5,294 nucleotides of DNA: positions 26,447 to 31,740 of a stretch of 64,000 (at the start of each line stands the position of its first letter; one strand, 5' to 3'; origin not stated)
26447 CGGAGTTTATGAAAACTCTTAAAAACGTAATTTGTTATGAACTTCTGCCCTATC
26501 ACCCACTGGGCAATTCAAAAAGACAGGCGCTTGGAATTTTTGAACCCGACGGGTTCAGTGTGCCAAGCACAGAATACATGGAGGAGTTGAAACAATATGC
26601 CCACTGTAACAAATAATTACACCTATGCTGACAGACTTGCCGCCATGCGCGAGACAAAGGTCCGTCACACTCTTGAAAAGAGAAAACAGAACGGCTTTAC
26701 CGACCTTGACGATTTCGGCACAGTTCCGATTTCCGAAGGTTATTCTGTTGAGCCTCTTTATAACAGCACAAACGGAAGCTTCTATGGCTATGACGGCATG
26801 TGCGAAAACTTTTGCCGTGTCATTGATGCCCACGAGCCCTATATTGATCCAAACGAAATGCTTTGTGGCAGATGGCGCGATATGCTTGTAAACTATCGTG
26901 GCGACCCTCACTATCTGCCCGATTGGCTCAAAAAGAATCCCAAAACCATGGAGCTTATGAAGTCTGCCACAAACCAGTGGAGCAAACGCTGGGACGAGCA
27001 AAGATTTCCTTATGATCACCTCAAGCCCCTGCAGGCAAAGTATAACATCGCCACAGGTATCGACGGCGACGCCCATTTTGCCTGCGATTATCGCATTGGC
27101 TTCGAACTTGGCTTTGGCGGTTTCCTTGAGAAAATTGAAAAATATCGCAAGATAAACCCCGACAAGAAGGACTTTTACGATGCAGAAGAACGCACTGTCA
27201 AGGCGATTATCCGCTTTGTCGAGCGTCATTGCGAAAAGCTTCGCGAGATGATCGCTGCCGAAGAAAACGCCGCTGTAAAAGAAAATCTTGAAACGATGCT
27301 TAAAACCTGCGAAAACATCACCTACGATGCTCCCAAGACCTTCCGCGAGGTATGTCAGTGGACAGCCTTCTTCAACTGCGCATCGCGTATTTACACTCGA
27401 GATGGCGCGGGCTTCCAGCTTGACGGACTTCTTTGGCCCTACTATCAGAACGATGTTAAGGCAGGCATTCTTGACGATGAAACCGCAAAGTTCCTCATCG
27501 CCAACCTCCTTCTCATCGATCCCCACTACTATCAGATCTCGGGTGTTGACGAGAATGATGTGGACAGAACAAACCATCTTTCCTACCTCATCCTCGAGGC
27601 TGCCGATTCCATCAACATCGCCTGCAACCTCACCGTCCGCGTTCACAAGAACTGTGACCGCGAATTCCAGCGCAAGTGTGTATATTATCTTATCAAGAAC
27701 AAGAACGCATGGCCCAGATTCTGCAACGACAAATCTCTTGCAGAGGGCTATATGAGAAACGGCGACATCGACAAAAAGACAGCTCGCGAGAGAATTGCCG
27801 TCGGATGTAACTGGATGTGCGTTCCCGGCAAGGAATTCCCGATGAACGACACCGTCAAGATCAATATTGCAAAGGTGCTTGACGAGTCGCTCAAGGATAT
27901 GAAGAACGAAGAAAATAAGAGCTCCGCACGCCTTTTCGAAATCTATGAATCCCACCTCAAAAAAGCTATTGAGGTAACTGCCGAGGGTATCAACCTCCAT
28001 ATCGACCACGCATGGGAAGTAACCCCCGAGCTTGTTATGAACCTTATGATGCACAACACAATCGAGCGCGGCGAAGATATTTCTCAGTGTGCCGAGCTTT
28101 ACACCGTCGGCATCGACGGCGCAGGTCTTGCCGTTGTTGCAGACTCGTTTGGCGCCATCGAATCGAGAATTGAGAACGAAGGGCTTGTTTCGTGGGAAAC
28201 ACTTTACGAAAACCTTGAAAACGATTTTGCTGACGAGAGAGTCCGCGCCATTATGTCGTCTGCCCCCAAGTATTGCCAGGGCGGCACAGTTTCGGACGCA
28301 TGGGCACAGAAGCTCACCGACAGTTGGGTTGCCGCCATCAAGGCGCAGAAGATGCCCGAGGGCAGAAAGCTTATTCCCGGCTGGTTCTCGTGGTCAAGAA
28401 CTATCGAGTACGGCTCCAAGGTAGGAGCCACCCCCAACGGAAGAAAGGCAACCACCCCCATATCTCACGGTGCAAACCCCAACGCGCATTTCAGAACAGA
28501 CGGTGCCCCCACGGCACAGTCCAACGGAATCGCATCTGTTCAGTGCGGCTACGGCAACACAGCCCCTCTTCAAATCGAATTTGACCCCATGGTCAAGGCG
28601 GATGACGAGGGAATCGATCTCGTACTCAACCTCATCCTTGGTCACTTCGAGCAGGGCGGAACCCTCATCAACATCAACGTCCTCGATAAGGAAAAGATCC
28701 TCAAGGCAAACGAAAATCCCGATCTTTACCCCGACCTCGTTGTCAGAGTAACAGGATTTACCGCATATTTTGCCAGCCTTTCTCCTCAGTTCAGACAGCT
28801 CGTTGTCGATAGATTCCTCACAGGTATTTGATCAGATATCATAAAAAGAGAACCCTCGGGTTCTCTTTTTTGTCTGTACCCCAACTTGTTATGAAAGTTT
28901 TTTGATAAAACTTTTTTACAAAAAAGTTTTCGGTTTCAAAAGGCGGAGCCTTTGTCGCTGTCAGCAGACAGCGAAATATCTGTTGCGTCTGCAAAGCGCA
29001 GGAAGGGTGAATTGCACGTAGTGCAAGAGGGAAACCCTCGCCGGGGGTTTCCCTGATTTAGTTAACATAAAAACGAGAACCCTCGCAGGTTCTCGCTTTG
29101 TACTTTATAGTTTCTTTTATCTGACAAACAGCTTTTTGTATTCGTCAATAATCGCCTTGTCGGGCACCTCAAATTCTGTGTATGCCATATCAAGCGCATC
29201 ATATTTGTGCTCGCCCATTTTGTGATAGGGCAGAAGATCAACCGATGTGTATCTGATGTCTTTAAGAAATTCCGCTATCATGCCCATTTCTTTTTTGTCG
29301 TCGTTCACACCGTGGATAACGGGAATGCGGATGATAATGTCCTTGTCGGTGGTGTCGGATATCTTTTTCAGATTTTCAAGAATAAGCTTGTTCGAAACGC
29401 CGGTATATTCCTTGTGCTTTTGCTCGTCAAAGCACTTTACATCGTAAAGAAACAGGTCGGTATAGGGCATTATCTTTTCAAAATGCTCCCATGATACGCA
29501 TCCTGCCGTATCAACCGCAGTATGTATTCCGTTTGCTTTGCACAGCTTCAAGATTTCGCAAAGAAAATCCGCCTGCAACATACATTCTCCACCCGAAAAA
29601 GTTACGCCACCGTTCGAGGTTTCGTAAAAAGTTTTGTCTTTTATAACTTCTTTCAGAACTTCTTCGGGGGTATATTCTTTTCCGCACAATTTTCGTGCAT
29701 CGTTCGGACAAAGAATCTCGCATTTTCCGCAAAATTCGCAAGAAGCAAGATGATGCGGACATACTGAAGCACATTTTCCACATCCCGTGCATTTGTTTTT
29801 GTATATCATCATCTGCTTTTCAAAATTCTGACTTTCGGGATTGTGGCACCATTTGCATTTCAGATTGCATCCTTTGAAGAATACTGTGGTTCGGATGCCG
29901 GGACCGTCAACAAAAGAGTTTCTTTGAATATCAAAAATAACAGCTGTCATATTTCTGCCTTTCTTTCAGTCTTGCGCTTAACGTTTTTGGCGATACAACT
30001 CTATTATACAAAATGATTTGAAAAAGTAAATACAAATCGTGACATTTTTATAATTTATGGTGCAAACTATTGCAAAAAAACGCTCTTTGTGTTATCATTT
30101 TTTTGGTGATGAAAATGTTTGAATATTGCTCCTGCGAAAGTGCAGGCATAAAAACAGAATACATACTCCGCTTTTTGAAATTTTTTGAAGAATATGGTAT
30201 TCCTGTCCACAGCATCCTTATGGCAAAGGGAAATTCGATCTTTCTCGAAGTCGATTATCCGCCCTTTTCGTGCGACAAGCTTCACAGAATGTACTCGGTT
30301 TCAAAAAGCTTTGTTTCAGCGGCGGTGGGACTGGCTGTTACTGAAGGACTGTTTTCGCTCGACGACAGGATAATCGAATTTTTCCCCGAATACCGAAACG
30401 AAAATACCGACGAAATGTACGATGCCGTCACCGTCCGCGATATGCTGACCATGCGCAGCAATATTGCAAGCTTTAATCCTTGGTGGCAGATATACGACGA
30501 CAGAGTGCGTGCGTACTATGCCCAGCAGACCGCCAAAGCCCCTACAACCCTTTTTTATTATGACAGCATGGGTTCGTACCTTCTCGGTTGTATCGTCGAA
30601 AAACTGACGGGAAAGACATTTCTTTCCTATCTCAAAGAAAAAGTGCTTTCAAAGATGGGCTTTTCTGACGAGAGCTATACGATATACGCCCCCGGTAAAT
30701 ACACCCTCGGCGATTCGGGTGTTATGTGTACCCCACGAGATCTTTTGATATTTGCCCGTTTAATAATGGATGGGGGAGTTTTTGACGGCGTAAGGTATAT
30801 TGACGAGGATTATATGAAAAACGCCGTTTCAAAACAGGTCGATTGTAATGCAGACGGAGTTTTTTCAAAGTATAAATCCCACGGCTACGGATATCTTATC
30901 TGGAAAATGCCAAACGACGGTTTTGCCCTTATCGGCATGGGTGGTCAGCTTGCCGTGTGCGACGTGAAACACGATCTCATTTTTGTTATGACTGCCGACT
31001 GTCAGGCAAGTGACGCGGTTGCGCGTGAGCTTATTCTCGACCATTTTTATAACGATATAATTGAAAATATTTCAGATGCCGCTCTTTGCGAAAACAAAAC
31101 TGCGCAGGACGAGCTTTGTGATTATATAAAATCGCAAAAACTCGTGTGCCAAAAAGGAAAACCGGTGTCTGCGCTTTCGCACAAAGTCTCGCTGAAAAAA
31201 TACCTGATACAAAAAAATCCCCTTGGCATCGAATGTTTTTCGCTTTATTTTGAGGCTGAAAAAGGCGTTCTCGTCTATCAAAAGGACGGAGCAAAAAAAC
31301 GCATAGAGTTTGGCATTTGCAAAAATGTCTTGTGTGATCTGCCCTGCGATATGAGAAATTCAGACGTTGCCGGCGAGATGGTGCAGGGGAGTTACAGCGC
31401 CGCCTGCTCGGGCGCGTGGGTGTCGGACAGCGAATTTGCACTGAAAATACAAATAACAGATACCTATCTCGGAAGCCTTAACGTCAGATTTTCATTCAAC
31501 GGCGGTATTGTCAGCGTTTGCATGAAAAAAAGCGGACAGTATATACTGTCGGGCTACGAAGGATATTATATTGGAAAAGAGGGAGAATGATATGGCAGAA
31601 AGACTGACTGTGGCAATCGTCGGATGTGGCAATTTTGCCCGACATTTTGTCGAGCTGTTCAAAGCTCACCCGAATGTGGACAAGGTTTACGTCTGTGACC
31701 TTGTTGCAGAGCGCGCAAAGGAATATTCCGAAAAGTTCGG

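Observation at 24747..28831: Oxidoreductase-activase-glycyl radical enzyme operon whose GRE has a non-canonical thiyl loop (G-C-N-W, neither G-C-V-E nor C-C)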

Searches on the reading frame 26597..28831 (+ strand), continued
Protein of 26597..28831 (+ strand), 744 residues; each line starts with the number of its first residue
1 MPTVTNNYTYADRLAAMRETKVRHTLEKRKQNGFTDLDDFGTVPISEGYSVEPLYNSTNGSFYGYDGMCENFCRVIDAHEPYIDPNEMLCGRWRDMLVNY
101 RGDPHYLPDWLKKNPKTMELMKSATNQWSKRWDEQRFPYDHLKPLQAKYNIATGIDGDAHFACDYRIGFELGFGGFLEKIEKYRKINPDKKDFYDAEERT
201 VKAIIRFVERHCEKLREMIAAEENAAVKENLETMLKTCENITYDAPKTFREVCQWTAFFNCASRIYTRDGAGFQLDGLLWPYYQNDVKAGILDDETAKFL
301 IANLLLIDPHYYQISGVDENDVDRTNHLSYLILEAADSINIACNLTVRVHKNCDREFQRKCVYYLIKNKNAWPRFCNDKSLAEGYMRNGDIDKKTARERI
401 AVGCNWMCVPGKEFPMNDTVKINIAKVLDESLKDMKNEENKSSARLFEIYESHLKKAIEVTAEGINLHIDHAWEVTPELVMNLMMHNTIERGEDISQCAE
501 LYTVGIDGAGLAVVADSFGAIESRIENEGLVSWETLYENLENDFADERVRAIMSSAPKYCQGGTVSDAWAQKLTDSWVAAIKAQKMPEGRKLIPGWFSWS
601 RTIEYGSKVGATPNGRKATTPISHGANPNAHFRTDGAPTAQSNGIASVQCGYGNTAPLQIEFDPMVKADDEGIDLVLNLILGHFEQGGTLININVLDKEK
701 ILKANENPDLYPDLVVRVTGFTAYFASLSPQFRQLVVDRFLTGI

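Call 64: search_solved_structures(query=L024:1394-2164:+, max_evalue=1e-8)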
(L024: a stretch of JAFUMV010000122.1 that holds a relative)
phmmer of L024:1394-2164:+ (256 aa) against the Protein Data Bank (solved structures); distinct sequences matched with E-value up to 1e-8: 3.
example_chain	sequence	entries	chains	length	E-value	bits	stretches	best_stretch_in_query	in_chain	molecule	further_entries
3ngf_A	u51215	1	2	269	1.8e-19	73.5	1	7-241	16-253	AP endonuclease, family 2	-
1k77_A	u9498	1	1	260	2.6e-12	50.1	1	7-241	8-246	Hypothetical protein ygbM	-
2zvr_A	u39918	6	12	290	7.6e-09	38.7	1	98-235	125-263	Uncharacterized protein TM_0416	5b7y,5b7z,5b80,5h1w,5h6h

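Call 65: search_solved_structures(query=L019:3596-4693:+, max_evalue=1e-12)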
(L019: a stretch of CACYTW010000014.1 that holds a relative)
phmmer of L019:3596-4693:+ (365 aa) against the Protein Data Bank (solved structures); distinct sequences matched with E-value up to 1e-12: 5.
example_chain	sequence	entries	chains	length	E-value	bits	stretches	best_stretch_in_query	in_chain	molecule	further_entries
9m3d_B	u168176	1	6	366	7.9e-23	84.4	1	5-194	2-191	DgpA1 from W974-1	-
7xr9_A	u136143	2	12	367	1.9e-18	70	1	4-194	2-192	DgpA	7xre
6a3f_A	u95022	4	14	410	6.8e-15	58.3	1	41-305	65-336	Putative dehydrogenase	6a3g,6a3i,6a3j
3ezy_A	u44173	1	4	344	7.3e-15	58.2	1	8-277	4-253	Dehydrogenase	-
6jw6_A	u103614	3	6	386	8.2e-14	54.7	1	5-274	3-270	Dehydrogenase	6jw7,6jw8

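Call 84: search_solved_structures(query=L005:12242-13426:+, max_evalue=0.001)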
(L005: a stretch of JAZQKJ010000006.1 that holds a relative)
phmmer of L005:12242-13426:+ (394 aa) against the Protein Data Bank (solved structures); distinct sequences matched with E-value up to 0.001: 28.
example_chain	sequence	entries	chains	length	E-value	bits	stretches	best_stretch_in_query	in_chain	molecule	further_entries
7u6l_A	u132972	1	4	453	1.2e-06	30.7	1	13-52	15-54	Amine oxidase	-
7e7h_A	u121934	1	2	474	1.4e-06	30.4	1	13-52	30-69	Amino_oxidase domain-containing protein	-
3cty_A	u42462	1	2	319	1.7e-05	26.9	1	10-54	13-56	Thioredoxin reductase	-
7aaw_A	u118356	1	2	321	4.2e-05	25.6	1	10-212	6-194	Thioredoxin reductase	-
1jeh_A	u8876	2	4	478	4.6e-05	25.5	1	12-54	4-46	DIHYDROLIPOAMIDE DEHYDROGENASE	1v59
2q7v_A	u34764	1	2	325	5.7e-05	25.2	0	13-53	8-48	Thioredoxin reductase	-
5mh4_A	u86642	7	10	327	0.00013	23.9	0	11-60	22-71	Thioredoxin reductase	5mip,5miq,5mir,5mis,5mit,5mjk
7jyp_A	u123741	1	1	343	0.00014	23.9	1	11-56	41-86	Thioredoxin reductase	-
2i0z_A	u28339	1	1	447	0.00022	23.3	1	13-50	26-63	NAD(FAD)-utilizing dehydrogenases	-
1ksu_A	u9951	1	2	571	0.00033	22.6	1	12-52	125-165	flavocytochrome c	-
1jrx_A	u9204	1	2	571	0.00033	22.6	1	12-52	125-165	FLAVOCYTOCHROME C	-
1lj1_A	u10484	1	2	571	0.00033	22.6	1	12-52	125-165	flavocytochrome c3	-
1jrz_A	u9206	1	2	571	0.00033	22.6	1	12-52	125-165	FLAVOCYTOCHROME C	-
1q9i_A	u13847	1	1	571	0.00033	22.6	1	12-52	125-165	flavocytochrome c3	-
1kss_A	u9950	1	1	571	0.00034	22.6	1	12-52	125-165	flavocytochrome c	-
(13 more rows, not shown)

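Call 95: list_cluster_members(proteins=[window:26597-28831:+, P0079, P0007])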
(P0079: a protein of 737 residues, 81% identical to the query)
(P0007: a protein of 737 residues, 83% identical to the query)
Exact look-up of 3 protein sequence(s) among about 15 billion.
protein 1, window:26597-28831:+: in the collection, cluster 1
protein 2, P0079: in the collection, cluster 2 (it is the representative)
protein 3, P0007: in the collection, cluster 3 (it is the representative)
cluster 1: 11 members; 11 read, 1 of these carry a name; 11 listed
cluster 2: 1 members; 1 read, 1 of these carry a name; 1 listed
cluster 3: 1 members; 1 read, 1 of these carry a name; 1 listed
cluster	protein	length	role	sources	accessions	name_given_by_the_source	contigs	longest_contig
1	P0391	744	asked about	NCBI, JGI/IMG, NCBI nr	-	-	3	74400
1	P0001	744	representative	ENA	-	-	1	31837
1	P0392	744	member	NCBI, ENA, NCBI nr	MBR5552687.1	MAG: formate acetyltransferase [Clostridia bacterium] | formate acetyltransferase [Clostridia bacterium]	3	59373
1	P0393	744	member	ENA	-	-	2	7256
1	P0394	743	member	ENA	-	-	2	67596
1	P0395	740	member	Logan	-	-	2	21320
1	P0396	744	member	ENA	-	-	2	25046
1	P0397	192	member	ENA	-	-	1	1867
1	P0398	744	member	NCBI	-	-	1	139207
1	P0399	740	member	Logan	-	-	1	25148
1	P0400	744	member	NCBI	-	-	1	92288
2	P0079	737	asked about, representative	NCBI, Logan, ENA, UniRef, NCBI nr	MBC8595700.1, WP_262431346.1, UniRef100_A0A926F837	pyruvate formate lyase family protein [Qingrenia yutianensis] | Formate acetyltransferase n=1 Tax=Qingrenia yutianensis TaxID=2763676 ...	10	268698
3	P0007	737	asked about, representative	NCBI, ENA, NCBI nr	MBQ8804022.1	MAG: formate acetyltransferase [Tyzzerella sp.] | formate acetyltransferase [Tyzzerella sp.]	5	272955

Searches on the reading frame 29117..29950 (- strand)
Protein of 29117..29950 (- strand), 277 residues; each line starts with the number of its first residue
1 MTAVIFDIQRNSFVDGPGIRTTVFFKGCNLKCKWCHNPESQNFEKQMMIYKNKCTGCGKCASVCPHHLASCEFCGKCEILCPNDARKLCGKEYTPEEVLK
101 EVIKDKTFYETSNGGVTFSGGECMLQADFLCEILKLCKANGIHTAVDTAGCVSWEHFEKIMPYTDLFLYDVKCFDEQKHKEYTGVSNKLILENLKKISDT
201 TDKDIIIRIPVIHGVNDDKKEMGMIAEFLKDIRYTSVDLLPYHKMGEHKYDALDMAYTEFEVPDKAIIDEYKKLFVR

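Call 3: search_protein_families(library=pfam, proteins=[window:29117-29950:-])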
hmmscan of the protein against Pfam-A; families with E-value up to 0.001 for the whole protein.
window:29117-29950:- (277 aa): 6 families
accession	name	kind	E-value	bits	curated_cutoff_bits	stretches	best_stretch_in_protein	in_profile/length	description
PF04055.27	Radical_SAM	-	1e-16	62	29.5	1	64-219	7-158/166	Radical SAM superfamily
PF13353.11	Fer4_12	-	8e-14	52.5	22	1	14-180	1-124/137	4Fe-4S single cluster domain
PF00037.32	Fer4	-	4.1e-08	33.1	21.1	1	49-66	3-20/24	4Fe-4S binding domain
PF12797.12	Fer4_2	-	1.1e-05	25.6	24.5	1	47-65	3-21/22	4Fe-4S binding domain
PF12837.12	Fer4_6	-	2.6e-05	24.4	25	1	52-67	7-22/24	4Fe-4S binding domain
PF25160.1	LdpA_Fe-S-bd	-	6.6e-05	23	27.6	1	46-68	20-42/49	LdpA Fe-S cluster-binding domain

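Call 4: search_protein_families(library=ncbifam, proteins=[window:29117-29950:-])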
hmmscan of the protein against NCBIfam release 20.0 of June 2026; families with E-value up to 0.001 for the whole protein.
window:29117-29950:- (277 aa): 23 families
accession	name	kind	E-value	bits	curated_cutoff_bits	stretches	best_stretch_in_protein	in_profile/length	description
NF043069.1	T4HPD_activ_SAM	equivalog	3.7e-108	361.4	425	1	3-275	2-288/299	trans-4-hydroxy-L-proline dehydratase activase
TIGR02494.1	PFLE_PFLC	subfamily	1.6e-100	336.1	174.35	1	5-265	1-277/293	glycyl-radical enzyme activating protein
NF048010.1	SfplDhtActHpsHDes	equivalog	2.9e-82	275.8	430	1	3-267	6-290/298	(2S)-3-sulfopropanediol dehydratase activating enzyme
TIGR04395.1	cutC_activ_rSAM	equivalog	2e-80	270.4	360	1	2-258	4-278/309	choline TMA-lyase-activating enzyme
NF048008.1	SfplDhtActHpfHKleb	equivalog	8.9e-79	265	500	1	4-258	1-274/308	(2S)-3-sulfopropanediol dehydratase activating enzyme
NF033719.1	ind_deCO2_activ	equivalog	1.2e-78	264.5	425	1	3-273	1-291/302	indoleacetate decarboxylase activase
NF033717.2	HPDL_rSAM_activ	equivalog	1.4e-74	251.2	420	1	3-272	4-293/311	4-hydroxyphenylacetate decarboxylase activase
TIGR04003.1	rSAM_BssD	equivalog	1.1e-65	221.9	496.45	2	70-255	85-272/314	[benzylsuccinate synthase]-activating enzyme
TIGR02493.1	PFLA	equivalog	8.6e-61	205.3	231.75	2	71-270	29-227/235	pyruvate formate-lyase-activating protein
NF007483.0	PRK10076.1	equivalog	9.9e-59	198.9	326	1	2-274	21-280/292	[formate-C-acetyltransferase]-activating enzyme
NF008356.0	PRK11145.1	equivalog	3.1e-52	177.3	375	2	88-275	46-237/246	pyruvate formate lyase 1-activating protein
TIGR04041.1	activase_YjjW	hypoth_equivalog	5e-51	173.7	250.2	1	3-249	2-245/276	YjjW family glycine radical enzyme activase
TIGR02495.1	NrdG2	equivalog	1.7e-18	66.6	131.15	2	76-232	29-183/193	anaerobic ribonucleoside-triphosphate reductase activating protein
TIGR02491.1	NrdG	equivalog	4.4e-12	46.2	126.1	1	6-49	3-46/154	anaerobic ribonucleoside-triphosphate reductase activating protein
TIGR04337.1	AmmeMemoSam_rS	hypoth_equivalog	1.5e-11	43.8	220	1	70-233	82-238/349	AmmeMemoRadiSam system radical SAM enzyme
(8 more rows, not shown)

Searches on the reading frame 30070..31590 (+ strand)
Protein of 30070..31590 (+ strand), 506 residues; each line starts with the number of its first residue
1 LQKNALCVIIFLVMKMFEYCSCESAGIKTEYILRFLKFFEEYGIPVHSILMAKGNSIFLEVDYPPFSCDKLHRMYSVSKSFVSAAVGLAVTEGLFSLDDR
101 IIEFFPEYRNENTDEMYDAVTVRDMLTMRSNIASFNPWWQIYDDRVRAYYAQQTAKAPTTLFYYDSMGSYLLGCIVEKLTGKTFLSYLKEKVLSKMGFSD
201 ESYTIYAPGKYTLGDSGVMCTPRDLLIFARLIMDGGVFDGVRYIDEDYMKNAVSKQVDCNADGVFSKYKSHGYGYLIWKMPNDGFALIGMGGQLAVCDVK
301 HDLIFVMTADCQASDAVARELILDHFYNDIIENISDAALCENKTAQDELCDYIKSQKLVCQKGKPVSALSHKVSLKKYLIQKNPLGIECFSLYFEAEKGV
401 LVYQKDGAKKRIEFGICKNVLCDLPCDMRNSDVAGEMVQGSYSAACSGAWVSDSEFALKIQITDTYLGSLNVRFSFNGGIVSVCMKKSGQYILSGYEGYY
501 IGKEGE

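Call 3: search_protein_families(library=pfam, proteins=[window:30070-31590:+])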
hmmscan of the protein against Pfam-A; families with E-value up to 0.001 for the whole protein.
window:30070-31590:+ (506 aa): 1 family
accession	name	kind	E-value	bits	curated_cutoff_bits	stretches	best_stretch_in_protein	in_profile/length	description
PF00144.29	Beta-lactamase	-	6.7e-32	111.4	27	1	40-314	10-313/329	Beta-lactamase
